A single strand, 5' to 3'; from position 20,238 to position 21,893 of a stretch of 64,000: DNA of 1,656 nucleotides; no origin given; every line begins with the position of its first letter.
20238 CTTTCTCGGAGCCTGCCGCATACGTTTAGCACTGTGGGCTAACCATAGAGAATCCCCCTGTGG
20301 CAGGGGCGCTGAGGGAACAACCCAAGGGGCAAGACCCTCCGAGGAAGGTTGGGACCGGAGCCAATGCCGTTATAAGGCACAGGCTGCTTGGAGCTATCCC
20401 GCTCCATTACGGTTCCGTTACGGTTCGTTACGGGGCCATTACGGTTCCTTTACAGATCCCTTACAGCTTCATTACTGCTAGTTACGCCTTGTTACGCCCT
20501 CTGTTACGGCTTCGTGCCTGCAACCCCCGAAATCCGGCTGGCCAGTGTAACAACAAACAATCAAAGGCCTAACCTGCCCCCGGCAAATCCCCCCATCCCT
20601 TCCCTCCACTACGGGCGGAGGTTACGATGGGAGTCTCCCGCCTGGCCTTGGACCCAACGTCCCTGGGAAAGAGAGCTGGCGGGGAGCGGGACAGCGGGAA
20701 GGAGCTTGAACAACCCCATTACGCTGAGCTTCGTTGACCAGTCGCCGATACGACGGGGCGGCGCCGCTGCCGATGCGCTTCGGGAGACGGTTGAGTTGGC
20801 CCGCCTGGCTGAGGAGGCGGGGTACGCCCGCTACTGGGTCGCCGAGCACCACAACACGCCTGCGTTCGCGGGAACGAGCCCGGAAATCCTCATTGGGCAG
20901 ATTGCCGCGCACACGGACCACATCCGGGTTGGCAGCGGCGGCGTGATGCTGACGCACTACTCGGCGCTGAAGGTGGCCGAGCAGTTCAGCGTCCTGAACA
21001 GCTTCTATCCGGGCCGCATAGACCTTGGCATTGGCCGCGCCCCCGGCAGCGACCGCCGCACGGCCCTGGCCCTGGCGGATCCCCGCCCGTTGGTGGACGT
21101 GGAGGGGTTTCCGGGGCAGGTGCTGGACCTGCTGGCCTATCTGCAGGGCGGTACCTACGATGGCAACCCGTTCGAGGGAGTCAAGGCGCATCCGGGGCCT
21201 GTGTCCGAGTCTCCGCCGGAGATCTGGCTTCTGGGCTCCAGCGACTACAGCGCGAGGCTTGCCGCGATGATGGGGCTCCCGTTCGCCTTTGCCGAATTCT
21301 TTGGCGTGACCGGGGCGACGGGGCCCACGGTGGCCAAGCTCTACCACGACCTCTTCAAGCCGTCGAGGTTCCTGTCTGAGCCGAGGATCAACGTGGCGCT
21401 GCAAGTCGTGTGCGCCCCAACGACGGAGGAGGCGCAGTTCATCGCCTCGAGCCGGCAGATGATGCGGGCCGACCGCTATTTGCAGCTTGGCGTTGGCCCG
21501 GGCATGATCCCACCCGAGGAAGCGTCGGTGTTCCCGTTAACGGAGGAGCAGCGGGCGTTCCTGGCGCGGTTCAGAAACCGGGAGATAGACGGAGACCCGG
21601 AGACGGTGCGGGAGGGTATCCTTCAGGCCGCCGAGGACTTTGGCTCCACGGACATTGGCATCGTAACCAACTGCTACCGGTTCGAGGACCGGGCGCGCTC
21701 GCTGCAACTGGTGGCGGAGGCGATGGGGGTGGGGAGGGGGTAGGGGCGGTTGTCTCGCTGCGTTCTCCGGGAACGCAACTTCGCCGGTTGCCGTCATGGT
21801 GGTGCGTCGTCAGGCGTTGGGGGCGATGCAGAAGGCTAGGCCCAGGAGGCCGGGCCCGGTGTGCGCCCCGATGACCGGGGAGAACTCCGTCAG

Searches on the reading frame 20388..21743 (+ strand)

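Call 14: search_protein_families(library=pfam, proteins=[window:20388-21743:+], max_evalue=0.01)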
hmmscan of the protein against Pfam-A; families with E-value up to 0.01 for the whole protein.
window:20388-21743:+ (451 aa): 1 family
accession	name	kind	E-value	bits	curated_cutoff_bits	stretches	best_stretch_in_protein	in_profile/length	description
PF00296.26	Bac_luciferase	-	1.9e-35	123.2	27.9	1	125-418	16-310/314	Luciferase-like monooxygenase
